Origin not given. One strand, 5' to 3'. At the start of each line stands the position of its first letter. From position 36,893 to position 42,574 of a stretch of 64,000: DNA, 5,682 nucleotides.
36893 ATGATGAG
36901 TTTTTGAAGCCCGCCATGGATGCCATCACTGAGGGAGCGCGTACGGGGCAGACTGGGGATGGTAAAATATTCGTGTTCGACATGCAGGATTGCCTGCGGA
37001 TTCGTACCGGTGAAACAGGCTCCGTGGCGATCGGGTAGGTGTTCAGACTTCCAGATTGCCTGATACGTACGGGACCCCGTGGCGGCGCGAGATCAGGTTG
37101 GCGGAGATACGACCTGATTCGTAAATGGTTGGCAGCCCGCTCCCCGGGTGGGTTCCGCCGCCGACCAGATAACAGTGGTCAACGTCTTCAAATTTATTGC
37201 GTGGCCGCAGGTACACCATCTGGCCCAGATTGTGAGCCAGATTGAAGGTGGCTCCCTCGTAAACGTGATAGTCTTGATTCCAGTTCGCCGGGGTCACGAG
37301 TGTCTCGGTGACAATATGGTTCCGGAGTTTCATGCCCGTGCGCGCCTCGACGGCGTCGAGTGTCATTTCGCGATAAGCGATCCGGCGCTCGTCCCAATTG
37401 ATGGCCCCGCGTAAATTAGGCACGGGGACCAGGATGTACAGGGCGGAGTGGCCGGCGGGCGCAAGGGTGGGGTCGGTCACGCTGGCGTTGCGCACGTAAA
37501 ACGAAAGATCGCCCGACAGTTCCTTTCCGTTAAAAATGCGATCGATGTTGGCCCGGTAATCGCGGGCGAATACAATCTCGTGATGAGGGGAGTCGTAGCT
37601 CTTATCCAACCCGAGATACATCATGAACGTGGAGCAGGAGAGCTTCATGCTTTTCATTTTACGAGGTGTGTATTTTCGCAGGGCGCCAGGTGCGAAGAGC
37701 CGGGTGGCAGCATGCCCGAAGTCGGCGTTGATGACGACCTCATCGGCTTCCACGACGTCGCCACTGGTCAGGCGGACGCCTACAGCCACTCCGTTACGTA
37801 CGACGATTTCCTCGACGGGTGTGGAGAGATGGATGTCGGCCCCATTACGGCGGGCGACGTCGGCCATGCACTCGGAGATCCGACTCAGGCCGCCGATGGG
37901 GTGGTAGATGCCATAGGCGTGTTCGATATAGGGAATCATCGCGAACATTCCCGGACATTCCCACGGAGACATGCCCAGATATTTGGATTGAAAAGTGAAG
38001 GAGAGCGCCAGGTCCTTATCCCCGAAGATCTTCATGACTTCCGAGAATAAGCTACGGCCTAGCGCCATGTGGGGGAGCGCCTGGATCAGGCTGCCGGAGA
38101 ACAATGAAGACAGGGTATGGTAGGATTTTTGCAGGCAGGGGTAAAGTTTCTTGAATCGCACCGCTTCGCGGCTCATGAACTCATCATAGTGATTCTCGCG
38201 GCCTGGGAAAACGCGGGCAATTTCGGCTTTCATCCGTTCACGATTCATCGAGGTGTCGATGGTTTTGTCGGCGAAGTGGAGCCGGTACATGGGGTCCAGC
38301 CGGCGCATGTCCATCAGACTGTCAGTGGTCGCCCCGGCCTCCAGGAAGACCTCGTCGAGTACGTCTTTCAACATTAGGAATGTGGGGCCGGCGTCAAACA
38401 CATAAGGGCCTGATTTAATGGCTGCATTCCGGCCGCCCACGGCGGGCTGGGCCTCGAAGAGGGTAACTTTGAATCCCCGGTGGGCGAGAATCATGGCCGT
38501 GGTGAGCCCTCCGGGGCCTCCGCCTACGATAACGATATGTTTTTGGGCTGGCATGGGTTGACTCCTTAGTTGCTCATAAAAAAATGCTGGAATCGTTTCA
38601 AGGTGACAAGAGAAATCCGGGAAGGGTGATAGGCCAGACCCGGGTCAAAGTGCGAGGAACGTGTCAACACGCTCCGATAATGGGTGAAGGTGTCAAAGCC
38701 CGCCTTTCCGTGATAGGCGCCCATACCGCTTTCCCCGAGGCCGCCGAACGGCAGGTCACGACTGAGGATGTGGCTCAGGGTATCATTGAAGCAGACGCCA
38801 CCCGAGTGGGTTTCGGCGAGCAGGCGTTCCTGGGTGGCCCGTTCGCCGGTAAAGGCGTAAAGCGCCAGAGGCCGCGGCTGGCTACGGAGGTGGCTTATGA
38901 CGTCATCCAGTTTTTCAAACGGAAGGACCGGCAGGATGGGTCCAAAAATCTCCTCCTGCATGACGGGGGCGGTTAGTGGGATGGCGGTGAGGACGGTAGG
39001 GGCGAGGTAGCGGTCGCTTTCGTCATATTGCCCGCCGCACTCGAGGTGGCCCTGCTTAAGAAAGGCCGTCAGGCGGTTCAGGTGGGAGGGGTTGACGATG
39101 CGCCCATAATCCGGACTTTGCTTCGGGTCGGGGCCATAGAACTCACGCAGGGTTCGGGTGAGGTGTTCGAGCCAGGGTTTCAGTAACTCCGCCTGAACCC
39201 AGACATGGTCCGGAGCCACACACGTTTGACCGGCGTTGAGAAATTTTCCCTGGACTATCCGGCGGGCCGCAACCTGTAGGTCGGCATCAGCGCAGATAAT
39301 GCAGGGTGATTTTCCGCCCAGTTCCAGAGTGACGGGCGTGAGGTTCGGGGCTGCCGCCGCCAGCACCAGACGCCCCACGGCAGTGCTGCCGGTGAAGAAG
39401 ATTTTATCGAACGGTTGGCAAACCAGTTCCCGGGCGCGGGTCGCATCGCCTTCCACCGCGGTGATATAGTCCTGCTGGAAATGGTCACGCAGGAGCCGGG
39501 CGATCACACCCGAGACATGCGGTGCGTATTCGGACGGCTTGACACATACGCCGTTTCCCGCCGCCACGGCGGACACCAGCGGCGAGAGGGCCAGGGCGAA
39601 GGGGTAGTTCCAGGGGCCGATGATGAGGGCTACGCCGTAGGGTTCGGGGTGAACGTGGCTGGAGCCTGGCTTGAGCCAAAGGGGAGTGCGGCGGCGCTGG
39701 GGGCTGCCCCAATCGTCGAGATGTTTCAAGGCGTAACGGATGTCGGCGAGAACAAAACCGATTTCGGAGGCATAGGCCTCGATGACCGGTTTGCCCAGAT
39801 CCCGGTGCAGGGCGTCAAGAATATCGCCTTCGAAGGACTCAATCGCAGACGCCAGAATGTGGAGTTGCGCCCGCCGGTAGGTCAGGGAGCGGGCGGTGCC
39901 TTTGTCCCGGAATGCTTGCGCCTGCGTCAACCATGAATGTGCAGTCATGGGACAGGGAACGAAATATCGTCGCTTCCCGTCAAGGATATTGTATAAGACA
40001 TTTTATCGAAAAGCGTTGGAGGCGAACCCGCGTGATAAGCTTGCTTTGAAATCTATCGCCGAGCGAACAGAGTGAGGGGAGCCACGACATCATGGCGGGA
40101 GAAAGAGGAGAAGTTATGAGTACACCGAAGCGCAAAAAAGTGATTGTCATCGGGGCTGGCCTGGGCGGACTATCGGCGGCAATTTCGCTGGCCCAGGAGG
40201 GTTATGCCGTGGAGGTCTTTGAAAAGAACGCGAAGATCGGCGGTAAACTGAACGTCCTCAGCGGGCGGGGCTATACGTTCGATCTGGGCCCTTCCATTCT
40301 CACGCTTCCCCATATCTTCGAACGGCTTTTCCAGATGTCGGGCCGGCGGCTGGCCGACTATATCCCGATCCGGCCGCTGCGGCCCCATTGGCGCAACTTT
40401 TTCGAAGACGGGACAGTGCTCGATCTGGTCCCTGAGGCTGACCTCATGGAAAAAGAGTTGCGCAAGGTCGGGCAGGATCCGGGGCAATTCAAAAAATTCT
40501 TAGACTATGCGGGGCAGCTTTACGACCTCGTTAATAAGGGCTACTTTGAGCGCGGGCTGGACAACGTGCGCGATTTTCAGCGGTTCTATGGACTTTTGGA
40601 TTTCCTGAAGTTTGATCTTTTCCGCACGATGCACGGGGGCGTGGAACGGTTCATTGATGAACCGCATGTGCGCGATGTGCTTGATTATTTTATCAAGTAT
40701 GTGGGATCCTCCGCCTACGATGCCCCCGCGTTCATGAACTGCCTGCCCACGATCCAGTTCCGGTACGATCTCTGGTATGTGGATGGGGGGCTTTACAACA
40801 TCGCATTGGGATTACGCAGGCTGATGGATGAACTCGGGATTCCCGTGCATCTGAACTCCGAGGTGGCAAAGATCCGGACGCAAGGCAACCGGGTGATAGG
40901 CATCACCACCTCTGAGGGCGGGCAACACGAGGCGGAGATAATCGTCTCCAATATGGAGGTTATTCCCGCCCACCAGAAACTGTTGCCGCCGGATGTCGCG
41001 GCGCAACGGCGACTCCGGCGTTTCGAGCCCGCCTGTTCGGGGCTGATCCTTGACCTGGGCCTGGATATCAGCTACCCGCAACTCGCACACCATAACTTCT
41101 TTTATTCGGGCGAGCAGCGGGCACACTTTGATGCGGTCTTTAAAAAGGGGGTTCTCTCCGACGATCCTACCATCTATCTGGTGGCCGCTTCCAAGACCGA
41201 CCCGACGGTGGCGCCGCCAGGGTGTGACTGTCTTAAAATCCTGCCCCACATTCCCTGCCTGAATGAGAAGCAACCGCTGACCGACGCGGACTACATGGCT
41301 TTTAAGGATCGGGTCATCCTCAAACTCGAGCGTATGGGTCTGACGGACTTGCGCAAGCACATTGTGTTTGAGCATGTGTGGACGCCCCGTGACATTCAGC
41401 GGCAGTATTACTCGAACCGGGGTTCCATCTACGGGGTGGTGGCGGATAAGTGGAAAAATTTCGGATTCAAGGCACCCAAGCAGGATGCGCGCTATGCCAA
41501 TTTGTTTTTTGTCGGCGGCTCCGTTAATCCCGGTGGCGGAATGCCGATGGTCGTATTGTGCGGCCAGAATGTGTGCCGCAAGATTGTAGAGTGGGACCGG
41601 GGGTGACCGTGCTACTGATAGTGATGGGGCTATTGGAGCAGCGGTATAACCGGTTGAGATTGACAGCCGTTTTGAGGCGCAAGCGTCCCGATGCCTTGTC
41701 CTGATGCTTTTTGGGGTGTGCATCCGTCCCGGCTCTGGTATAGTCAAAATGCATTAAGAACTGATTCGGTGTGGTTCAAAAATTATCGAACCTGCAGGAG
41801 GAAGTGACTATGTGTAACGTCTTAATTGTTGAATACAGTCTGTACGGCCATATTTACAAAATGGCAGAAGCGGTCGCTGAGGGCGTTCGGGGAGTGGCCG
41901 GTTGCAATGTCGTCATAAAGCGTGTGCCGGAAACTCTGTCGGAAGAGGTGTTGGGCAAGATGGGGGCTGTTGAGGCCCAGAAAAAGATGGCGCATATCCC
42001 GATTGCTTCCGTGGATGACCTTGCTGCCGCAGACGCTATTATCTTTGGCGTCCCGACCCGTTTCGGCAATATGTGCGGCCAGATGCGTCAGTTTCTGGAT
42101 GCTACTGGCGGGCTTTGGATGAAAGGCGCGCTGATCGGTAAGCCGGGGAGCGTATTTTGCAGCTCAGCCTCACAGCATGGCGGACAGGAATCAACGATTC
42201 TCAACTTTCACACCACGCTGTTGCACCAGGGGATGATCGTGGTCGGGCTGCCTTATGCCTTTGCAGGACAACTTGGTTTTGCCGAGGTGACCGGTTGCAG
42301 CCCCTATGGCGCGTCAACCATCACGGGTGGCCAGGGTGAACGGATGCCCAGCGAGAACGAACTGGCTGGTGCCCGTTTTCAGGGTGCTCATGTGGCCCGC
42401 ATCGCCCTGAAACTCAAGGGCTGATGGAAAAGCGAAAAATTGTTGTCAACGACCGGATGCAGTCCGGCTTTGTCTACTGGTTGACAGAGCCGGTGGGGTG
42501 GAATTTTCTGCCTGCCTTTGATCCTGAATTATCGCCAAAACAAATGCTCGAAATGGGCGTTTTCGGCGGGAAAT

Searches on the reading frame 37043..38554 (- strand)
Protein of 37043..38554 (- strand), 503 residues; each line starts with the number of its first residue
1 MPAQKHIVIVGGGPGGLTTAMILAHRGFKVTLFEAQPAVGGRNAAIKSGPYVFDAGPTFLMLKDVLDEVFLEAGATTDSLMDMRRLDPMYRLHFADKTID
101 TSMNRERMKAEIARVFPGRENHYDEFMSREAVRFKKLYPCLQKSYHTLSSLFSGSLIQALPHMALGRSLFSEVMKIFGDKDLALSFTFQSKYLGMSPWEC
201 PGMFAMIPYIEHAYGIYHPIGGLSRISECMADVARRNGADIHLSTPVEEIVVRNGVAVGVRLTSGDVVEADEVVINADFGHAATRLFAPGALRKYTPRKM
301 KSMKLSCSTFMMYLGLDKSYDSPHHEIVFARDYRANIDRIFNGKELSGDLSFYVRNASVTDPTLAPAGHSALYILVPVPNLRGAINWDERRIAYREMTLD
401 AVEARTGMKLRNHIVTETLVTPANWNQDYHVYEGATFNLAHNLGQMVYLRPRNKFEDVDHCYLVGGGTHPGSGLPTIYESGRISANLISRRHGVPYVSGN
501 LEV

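Call 18: search_protein_families(library=pfam, proteins=[window:37043-38554:-], max_evalue=0.001)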
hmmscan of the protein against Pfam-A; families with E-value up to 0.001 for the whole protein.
window:37043-38554:- (503 aa): 10 families
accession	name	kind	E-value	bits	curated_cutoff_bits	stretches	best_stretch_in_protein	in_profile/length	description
PF01593.30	Amino_oxidase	-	2.3e-25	90.2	19.8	1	15-487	2-441/443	Flavin containing amine oxidoreductase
PF01266.30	DAO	-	1.4e-15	58.1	27.9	2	7-133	2-125/353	FAD dependent oxidoreductase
PF13450.12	NAD_binding_8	-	3.5e-11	43.6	21.9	1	9-61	1-53/68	NAD(P)-binding Rossmann-like domain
PF07992.20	Pyr_redox_2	-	1.9e-10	41.1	26.1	1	6-41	2-38/291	Pyridine nucleotide-disulphide oxidoreductase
PF01946.23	Thi4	-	4.9e-08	32.9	26.2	1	4-42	17-56/235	Thi4 family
PF00890.30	FAD_binding_2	-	1.4e-07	31.5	20.4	1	7-271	2-194/414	FAD binding domain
PF03486.20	HI0933_like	-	4.6e-07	30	50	1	6-40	2-36/244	HI0933-like protein Rossmann domain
PF00070.33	Pyr_redox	-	1e-06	29.6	22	1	6-40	1-35/82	Pyridine nucleotide-disulphide oxidoreductase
PF12831.13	FAD_oxidored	-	5.3e-06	26.4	27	1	7-45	2-40/416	FAD dependent oxidoreductase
PF01494.25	FAD_binding_3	-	0.00015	21.6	22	1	7-36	4-33/349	FAD binding domain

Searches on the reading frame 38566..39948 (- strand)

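Call 18: search_protein_families(library=pfam, proteins=[window:38566-39948:-], max_evalue=0.001)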
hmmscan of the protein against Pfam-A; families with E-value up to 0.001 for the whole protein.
window:38566-39948:- (460 aa): 1 family
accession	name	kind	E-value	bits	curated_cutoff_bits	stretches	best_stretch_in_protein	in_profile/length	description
PF00171.27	Aldedh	-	1.6e-84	284.6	23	1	9-427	37-461/461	Aldehyde dehydrogenase family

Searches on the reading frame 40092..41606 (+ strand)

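Call 18: search_protein_families(library=pfam, proteins=[window:40092-41606:+], max_evalue=0.001)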
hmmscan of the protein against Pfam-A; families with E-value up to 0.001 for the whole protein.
window:40092-41606:+ (504 aa): 11 families
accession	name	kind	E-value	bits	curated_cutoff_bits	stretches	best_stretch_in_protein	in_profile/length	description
PF01593.30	Amino_oxidase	-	1.7e-19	70.9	19.8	1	24-308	1-276/443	Flavin containing amine oxidoreductase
PF13450.12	NAD_binding_8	-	3.4e-13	50.1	21.9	1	19-82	1-64/68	NAD(P)-binding Rossmann-like domain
PF01266.30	DAO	-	1.7e-10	41.4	27.9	1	16-51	1-37/353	FAD dependent oxidoreductase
PF03486.20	HI0933_like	-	1.2e-09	38.4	50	1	16-60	2-45/244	HI0933-like protein Rossmann domain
PF07992.20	Pyr_redox_2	-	7.2e-08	32.6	26.1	1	15-47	1-33/291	Pyridine nucleotide-disulphide oxidoreductase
PF12831.13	FAD_oxidored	-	9.6e-08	32.2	27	1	17-53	2-38/416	FAD dependent oxidoreductase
PF00070.33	Pyr_redox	-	6.3e-07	30.3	22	0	16-50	1-35/82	Pyridine nucleotide-disulphide oxidoreductase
PF00890.30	FAD_binding_2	-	6.8e-07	29.3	20.4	1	17-54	2-39/414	FAD binding domain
PF13738.12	Pyr_redox_3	-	0.00027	20.7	30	0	13-49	163-199/305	Pyridine nucleotide-disulphide oxidoreductase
PF01134.28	GIDA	-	0.00032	20.3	22.1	1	16-47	1-32/391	Glucose inhibited division protein A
PF01946.23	Thi4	-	0.00039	20.2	26.2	1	15-52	18-56/235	Thi4 family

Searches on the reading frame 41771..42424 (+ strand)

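Call 18: search_protein_families(library=pfam, proteins=[window:41771-42424:+], max_evalue=0.001)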
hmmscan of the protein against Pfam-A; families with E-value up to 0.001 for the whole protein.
window:41771-42424:+ (217 aa): 3 families
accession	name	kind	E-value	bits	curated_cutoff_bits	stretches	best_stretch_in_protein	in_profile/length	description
PF03358.20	FMN_red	-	2.2e-11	44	24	1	30-163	18-145/152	NADPH-dependent FMN reductase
PF02525.22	Flavodoxin_2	-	0.00018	21.7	27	1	30-156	19-163/198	Flavodoxin-like fold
PF12724.12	Flavodoxin_5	-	0.00058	20.6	27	0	79-137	36-89/145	Flavodoxin domain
